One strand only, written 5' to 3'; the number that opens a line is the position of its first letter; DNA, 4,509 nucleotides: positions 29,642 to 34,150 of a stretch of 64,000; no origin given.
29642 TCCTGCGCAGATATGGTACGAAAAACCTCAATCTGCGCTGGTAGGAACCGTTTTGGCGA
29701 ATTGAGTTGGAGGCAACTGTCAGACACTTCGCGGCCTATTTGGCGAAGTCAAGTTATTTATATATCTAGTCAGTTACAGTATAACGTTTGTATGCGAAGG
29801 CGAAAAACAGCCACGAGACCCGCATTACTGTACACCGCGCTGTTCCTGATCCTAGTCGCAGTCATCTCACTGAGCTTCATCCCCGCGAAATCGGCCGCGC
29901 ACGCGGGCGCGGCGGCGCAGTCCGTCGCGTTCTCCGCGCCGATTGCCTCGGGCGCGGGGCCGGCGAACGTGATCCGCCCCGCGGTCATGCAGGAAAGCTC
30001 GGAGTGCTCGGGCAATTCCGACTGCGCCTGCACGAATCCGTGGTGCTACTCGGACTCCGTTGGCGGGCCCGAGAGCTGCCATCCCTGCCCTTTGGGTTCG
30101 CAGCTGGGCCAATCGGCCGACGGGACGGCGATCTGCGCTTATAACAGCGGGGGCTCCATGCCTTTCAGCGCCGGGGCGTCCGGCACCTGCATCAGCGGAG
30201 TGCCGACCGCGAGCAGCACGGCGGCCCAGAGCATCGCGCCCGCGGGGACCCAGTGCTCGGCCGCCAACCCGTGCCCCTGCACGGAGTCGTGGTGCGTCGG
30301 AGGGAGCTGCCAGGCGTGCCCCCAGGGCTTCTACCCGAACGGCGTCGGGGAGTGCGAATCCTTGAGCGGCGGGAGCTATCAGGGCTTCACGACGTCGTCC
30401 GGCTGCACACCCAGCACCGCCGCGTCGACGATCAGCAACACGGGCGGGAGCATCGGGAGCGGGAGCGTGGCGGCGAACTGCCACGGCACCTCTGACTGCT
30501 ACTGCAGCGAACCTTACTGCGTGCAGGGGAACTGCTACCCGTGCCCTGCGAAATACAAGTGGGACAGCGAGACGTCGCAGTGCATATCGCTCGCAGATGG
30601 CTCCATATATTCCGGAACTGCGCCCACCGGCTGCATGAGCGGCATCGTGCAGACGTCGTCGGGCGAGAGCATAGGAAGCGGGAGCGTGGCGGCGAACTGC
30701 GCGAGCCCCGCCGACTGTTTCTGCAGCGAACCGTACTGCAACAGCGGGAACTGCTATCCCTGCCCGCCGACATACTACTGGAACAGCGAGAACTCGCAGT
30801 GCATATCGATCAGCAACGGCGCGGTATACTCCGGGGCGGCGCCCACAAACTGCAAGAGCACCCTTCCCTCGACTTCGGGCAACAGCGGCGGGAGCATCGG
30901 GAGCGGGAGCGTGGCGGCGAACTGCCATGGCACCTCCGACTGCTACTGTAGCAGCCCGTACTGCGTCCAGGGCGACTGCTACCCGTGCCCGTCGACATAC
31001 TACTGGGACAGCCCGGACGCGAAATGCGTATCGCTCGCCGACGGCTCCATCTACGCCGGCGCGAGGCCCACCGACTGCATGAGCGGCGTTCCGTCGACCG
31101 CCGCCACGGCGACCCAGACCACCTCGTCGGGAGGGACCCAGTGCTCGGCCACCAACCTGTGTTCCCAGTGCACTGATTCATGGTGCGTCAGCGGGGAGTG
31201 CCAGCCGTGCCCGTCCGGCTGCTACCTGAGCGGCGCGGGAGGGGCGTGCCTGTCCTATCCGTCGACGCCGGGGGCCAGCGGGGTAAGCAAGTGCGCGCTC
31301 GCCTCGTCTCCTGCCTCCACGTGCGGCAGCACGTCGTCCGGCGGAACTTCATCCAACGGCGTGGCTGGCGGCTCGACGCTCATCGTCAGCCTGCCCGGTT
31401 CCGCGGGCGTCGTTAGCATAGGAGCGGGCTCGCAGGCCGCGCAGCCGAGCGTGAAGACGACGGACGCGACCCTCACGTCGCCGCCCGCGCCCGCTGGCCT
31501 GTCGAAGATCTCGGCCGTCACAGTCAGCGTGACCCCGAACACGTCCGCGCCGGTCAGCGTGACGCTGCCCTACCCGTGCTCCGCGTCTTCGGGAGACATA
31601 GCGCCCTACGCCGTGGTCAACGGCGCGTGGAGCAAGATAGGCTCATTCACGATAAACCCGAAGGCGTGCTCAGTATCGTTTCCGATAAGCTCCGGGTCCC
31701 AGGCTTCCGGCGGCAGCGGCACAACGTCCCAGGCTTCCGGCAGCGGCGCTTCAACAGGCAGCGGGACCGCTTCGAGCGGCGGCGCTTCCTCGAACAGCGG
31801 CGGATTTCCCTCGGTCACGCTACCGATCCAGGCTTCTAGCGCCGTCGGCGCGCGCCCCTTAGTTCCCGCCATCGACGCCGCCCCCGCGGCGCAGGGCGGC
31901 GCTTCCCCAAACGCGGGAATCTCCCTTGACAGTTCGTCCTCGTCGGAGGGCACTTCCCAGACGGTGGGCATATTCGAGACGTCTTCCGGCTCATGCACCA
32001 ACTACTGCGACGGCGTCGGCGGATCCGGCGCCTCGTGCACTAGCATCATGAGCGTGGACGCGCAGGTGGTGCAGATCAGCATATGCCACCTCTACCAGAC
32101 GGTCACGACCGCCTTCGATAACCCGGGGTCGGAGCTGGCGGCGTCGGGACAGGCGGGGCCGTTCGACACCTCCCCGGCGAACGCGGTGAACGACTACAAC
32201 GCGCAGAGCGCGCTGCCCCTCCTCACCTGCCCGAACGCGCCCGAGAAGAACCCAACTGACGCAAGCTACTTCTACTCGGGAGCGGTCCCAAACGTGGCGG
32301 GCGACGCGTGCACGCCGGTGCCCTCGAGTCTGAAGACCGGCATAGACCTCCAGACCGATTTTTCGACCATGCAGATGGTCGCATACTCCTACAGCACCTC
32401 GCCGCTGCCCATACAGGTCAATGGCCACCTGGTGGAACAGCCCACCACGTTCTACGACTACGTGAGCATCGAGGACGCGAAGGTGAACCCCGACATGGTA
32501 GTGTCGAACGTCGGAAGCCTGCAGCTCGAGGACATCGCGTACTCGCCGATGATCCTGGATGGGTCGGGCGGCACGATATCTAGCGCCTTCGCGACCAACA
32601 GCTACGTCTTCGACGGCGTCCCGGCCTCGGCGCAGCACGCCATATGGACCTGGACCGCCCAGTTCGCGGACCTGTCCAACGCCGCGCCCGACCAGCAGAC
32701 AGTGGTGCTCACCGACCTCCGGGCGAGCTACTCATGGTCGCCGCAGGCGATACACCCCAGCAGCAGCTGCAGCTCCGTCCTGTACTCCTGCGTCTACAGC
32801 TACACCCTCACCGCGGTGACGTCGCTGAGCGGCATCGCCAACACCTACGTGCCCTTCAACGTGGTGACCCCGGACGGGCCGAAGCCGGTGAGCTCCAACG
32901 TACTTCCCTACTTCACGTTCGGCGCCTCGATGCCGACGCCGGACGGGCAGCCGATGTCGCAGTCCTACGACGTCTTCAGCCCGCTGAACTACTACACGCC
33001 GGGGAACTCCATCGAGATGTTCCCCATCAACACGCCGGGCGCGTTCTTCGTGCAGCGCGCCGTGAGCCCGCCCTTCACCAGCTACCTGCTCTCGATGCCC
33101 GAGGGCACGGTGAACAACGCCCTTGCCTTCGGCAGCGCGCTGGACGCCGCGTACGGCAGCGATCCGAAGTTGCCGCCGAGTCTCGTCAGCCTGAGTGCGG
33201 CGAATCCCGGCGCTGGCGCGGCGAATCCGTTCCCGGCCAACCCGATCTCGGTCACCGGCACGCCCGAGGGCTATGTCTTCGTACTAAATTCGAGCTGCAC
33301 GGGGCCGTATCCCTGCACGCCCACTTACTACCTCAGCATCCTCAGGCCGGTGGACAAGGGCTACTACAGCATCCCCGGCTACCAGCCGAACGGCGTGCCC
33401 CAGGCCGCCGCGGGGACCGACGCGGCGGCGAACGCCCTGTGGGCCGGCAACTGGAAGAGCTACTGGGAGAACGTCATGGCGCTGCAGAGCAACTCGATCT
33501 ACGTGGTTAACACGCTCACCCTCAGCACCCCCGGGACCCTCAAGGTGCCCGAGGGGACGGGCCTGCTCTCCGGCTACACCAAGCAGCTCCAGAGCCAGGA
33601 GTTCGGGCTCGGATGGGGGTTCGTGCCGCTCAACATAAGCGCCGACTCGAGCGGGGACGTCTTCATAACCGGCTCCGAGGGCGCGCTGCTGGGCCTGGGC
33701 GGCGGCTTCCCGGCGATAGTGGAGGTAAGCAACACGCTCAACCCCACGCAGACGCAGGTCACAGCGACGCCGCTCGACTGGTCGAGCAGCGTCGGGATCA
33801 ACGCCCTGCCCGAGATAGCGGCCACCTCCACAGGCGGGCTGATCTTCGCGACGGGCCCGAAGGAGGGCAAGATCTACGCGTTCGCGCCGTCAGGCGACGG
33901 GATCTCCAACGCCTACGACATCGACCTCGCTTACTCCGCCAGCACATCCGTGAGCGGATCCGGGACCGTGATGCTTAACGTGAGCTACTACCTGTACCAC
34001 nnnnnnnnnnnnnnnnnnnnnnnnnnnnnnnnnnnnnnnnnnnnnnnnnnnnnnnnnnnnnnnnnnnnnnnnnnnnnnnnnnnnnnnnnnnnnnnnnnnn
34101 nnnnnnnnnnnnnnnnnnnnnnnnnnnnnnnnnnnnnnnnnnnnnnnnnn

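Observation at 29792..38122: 2776-aa surface protein with six tandem 8-cysteine modules next to a glycosylation island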

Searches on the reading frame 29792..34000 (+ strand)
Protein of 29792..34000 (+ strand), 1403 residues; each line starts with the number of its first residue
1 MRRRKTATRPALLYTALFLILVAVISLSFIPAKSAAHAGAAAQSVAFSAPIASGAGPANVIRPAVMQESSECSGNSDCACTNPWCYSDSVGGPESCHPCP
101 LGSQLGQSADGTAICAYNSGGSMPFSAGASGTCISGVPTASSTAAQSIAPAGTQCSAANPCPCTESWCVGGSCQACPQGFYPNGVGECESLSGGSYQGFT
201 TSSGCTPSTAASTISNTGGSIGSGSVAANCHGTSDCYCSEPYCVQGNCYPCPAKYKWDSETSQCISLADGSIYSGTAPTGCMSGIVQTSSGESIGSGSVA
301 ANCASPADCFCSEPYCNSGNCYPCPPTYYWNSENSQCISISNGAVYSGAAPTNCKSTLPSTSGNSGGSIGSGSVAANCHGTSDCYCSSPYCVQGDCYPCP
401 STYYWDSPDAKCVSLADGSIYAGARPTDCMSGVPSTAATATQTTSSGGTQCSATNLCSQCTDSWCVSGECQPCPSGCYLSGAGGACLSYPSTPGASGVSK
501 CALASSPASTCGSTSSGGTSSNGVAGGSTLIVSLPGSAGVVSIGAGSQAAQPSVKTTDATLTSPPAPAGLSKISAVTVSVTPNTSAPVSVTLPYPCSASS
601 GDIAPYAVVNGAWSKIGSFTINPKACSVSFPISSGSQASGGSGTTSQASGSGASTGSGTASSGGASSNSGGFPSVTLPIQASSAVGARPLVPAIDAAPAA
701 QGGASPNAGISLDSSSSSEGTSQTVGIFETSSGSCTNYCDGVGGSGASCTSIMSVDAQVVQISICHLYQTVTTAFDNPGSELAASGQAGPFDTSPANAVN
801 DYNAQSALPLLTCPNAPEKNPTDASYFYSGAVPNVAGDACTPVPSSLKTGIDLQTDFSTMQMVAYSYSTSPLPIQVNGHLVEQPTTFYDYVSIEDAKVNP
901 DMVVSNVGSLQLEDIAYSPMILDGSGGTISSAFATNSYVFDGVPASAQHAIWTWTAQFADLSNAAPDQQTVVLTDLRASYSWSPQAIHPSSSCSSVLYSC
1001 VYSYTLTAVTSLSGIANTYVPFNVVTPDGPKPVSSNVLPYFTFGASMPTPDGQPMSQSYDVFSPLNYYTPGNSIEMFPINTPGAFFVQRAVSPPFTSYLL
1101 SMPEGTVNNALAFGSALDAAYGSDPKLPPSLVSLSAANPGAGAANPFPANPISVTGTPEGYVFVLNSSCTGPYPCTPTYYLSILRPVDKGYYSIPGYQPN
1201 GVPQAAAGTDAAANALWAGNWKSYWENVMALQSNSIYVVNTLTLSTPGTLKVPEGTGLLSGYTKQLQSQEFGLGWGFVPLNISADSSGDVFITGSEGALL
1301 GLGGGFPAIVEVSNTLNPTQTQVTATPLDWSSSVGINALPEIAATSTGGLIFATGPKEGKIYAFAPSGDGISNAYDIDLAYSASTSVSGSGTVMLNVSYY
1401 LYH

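Call 30: find_related_loci(query=A2, collection=genome_contigs, flank=10000)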
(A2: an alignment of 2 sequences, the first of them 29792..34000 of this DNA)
Query A2 (1403 aa) in genome_contigs; peptide patterns used: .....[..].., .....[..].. (x = any residue, [..] = any of these).
67 stretches matched a pattern, but none encodes a relative of the query by tblastn (E <= 1e-3).

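Call 89: find_related_loci(query=A2, collection=metagenome_contigs, flank=6000)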
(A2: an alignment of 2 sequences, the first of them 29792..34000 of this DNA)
Query A2 (1403 aa) in metagenome_contigs; peptide patterns used: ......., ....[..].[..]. (x = any residue, [..] = any of these).
69 stretches matched a pattern; 1 encode a relative of the query (tblastn E <= 1e-3); 1 distinct loci.
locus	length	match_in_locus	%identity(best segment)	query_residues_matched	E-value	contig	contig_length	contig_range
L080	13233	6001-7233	26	794-1299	4e-29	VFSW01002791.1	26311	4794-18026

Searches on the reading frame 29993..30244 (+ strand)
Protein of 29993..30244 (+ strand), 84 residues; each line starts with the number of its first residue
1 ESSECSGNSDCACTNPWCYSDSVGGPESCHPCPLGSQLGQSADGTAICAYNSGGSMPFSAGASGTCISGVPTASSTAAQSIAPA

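Call 17: search_protein_families(library=pfam, proteins=[window:29993-30244:+], max_evalue=10)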
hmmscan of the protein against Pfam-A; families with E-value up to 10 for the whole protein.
seq(84 aa): 0 families

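Call 18: search_solved_structures(query=A1, max_evalue=10, show_alignments=3)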
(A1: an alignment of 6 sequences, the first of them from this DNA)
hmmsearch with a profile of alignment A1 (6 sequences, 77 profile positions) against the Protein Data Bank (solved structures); distinct sequences matched with E-value up to 10: 8.
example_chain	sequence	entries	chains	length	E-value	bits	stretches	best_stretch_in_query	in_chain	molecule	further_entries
6tla_A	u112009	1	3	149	0.23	15.2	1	21-55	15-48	Oxidized low-density lipoprotein receptor 1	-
6tl7_A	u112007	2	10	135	0.24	15.1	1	21-55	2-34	Oxidized low-density lipoprotein receptor 1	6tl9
1ypq_A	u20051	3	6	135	0.29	14.8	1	21-55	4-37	oxidised low density lipoprotein (lectin-like) receptor 1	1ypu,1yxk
7w5d_A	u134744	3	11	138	0.3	14.8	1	21-55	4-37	Oxidized low-density lipoprotein receptor 1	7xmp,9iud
1ypo_A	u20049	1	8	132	0.46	14.2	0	24-55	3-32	oxidised low density lipoprotein (lectin-like) receptor 1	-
1yxj_A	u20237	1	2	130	0.5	14.1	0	24-55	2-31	oxidised low density lipoprotein (lectin-like) receptor 1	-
7r8u_AAA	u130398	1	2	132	0.61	13.8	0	23-55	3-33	Oxidized low-density lipoprotein receptor 1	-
3mx0_A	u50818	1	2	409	4.4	11.1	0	11-35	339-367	Ephrin type-A receptor 2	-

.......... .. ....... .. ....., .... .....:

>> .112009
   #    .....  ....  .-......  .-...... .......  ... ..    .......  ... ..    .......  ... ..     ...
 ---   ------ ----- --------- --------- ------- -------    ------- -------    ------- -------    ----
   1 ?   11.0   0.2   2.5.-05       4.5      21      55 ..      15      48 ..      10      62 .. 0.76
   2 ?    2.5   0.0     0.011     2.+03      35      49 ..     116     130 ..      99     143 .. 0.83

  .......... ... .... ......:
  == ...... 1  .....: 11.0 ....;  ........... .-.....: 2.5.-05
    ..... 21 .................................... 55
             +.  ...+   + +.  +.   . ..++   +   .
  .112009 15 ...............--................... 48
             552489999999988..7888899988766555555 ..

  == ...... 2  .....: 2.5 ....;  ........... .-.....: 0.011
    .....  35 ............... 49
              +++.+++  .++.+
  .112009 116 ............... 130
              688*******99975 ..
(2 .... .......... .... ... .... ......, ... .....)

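Call 25: search_protein_representatives(alignment_id=A1)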
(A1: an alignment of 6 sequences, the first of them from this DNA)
Query: 6 sequences, 77 profile positions. Proteins with E-value up to 0.001 (for the whole library): 7; up to 1e-10: 2; up to 1e-30: 1. The best 7 are listed.
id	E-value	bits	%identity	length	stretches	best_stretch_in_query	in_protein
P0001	9.5e-138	465.0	-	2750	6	2-77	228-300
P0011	9.2e-24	99.8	-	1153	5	2-73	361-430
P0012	3.0e-08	50.1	-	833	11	19-41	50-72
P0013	1.7e-06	44.5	-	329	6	19-40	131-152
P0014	1.7e-06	44.4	-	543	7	17-42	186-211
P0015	3.0e-05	40.5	-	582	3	24-52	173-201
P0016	8.5e-04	35.8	-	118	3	23-42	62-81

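Call 28: search_protein_families(library=pfam, proteins=[P0011, P0012, P0013, P0014, P0015, P0016], max_evalue=0.01)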
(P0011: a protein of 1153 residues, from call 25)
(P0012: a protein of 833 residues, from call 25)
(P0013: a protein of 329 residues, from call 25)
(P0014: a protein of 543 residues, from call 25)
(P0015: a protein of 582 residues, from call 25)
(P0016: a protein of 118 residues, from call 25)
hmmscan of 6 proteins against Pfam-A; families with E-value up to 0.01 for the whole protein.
P0011 (1153 aa): 0 families

P0012 (833 aa): 6 families
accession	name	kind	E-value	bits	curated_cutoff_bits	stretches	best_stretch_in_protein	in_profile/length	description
PF09717.15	CPW_WPC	-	4.1e-14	53.6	23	0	147-166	4-23/59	Plasmodium falciparum domain of unknown function (CPW_WPC)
PF25314.1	TNFR_nem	-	5.4e-13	49.1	27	0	797-813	17-33/34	TNF receptor-like domain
PF20275.3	CTD10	-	4.2e-06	27.8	28.1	0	589-610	109-130/134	C-terminal domain 10 of the ABC-three component (ABC-3C) systems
PF04491.17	Pox_T4_N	-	4.2e-05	23.8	25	0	433-446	24-37/46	Poxvirus T4 protein, N terminus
PF08660.17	Alg14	-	0.00019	21.9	27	0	353-382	85-110/171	Oligosaccharide biosynthesis protein Alg14 like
PF01826.23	TIL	-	0.0093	16.5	24.5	0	610-625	37-52/55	Trypsin Inhibitor like cysteine rich domain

P0013 (329 aa): 3 families
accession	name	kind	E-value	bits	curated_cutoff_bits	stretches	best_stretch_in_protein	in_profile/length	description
PF01607.29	CBM_14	-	1e-17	64.4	22.1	0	215-235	28-48/53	Chitin binding Peritrophin-A domain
PF23035.1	zf-CCCH_UNK-like_4th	-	0.00023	21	27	0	261-271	25-35/39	RING finger protein unkempt homolog-like, CCCH zinc finger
PF21302.3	Zn_ribbon_RlmA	-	0.00077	19.8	27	0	258-274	11-27/44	RlmA, N-terminal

P0014 (543 aa): 2 families
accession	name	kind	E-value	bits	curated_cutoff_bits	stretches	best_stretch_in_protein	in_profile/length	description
PF01607.29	CBM_14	-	1.8e-16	60.4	22.1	0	73-100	20-47/53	Chitin binding Peritrophin-A domain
PF01826.23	TIL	-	0.0041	17.7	24.5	0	60-78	36-53/55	Trypsin Inhibitor like cysteine rich domain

P0015 (582 aa): 0 families

P0016 (118 aa): 1 family
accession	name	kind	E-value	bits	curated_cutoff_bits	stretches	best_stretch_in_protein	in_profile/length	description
PF01607.29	CBM_14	-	8.3e-10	39.1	22.1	1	81-100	28-47/53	Chitin binding Peritrophin-A domain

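Call 31: find_encoding_contigs(protein=P0011, flank=10000, max_places=4)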
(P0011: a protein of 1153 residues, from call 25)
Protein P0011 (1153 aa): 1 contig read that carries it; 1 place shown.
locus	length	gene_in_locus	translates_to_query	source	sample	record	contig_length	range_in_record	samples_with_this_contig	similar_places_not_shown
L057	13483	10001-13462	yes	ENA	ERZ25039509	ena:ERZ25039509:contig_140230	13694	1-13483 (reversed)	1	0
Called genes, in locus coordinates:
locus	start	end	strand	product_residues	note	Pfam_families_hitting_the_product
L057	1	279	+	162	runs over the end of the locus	?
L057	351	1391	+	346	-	PF04055:Radical_SAM, PF13186:SPASM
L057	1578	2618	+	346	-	PF03214:RGP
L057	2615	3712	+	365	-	PF00535:Glycos_transf_2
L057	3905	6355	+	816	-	PF02516:STT3 (weak)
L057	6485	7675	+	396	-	PF13173:AAA_14, PF13635:DUF4143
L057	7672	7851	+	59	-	-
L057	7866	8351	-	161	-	-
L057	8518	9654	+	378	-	PF13439:Glyco_transf_4, PF13579:Glyco_trans_4_4, PF20706:GT4-conflict, PF00534:Glycos_transf_1, PF13692:Glyco_trans_1_4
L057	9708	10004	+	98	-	-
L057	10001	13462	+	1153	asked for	-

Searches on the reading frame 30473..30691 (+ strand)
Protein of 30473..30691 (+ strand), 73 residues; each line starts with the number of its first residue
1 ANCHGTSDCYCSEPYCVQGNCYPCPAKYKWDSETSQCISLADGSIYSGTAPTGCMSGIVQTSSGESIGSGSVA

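Call 17: search_protein_families(library=pfam, proteins=[window:30473-30691:+], max_evalue=10)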
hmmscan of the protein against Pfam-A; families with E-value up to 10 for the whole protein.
seq(73 aa): 0 families

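Call 55: predict_structure(alignment_id=A3)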
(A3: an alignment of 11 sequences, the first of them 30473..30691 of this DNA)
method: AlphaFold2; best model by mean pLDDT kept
length: 73 residues; sequences in the alignment: 11
mean_pLDDT: 71.7   pTM: 0.51
mean pLDDT of the five models: 71.7, 70.2, 61.0, 59.6, 57.6
residues with pLDDT >= 90: 4; 70-90: 43; 50-70: 15; < 50: 11
segments of 3 or more residues with pLDDT < 50: 59-64
pLDDT, mean of each block of 10 residues (from residue 1): 70 77 85 86 83 60 48 50
secondary structure, 60 per line:
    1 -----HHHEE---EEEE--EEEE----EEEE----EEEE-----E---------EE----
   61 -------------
elements in order: E14-17 E20-23 E28-31 E36-39

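Call 58: fold_search(model_id=the predicted structure, library=pdb)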
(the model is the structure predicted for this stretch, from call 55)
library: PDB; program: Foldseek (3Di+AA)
matches with E <= 10: 120; with E <= 0.001: 0
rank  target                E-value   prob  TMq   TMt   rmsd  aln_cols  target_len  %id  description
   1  5ckm                  1.3e+00  0.10  0.27  0.09  10.7        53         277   19  The CUB1-EGF-CUB2 domains of rat MBL-associated serine protease-2 (MASP-2) bound to Ca2+ (released 2017-01-18)
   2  5cis                  1.5e+00  0.11  0.25  0.08   8.3        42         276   19  The CUB1-EGF-CUB2 domains of rat MBL-associated serine protease-2 (MASP-2) bound to Ca2+ (released 2017-01-18)
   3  1nt0_A                2.1e+00  0.13  0.24  0.08   5.0        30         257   20  Crystal structure of the CUB1-EGF-CUB2 region of MASP2 (released 2003-05-20)
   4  5ckn_A                2.1e+00  0.12  0.23  0.08   5.1        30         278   20  The CUB1-EGF-CUB2 domains of rat MBL-associated serine protease-2 (MASP-2) bound to Ca2+ (released 2017-01-18)
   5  9f2r_C                2.7e+00  0.07  0.21  0.03   8.3        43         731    9  Influenza A/H17N10 polymerase with bound promoter and 3' end of template in active site (released 2024-09-18)
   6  3dem_B                2.9e+00  0.08  0.22  0.08   5.2        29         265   17  CUB1-EGF-CUB2 domain of HUMAN MASP-1/3 (released 2008-07-01)
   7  6hn4_F                3.1e+00  0.12  0.27  0.05   4.3        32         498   25  Leucine-zippered human insulin receptor ectodomain with single bound insulin - "lower" membrane-proximal part (released 2018-11-21)
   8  8jxe_A                3.1e+00  0.05  0.25  0.02  13.2        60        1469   13  rat megalin RAP complex head (released 2024-06-19)
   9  2h9e_L                3.5e+00  0.08  0.22  0.31   4.4        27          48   18  Crystal Structure of FXa/selectide/NAPC2 ternary complex (released 2007-02-13)
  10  3dem_A                3.5e+00  0.07  0.22  0.08   5.2        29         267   17  CUB1-EGF-CUB2 domain of HUMAN MASP-1/3 (released 2008-07-01)
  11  1e6v_C                3.5e+00  0.05  0.21  0.07   8.6        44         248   16  Methyl-coenzyme M reductase from Methanopyrus kandleri (released 2000-10-18)
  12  3r2v                  3.5e+00  0.04  0.19  0.09   9.3        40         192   12  Crystal structure of polymerase basic protein 2 E538-R753 from Influenza A virus A/Yokohama/2017/03 H3N2 (released 2011-03-30)
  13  6rfk_E                3.5e+00  0.03  0.21  0.24  12.2        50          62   14  Crystal structure of EGRCK-inhibited Gla-domainless fIXa (K148Q, R150Q variant) (released 2019-06-12)
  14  8szg_A                3.7e+00  0.13  0.30  0.03   3.1        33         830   21  Cryo-EM structure of cinacalcet-bound human calcium-sensing receptor CaSR-Gq complex in lipid nanodiscs (released 2024-02-07)
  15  1xkb_B                3.7e+00  0.08  0.25  0.21   5.8        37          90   19  FACTOR XA COMPLEXED WITH A SYNTHETIC INHIBITOR FX-2212A,(2S)-(3'-AMIDINO-3-BIPHENYLYL)-5-(4-PYRIDYLAMINO)PENTANOIC ACI (released 1999-03-23)
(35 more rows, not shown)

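Call 91: search_solved_structures(query=A3, max_evalue=10)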
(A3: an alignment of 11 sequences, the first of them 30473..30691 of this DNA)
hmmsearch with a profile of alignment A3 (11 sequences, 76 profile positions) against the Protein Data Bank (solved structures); distinct sequences matched with E-value up to 10: 0.

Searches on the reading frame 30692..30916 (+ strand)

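Call 17: search_protein_families(library=pfam, proteins=[window:30692-30916:+], max_evalue=10)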
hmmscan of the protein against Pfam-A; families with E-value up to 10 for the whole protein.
seq(75 aa): 1 family
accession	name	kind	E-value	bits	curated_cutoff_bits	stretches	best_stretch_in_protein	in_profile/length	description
PF05281.16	Secretogranin_V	-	8.9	6.3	25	1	15-48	105-137/232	Neuroendocrine protein 7B2 precursor (Secretogranin V)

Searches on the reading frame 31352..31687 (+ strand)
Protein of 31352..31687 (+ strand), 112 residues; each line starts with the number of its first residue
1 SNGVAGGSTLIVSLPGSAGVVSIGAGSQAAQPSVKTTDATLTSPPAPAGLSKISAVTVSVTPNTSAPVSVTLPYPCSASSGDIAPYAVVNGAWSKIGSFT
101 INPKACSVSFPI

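Call 79: search_protein_families(library=pfam, proteins=[window:31352-31687:+], max_evalue=1)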
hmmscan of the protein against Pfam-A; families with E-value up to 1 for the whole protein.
window:31352-31687:+ (112 aa): 0 families
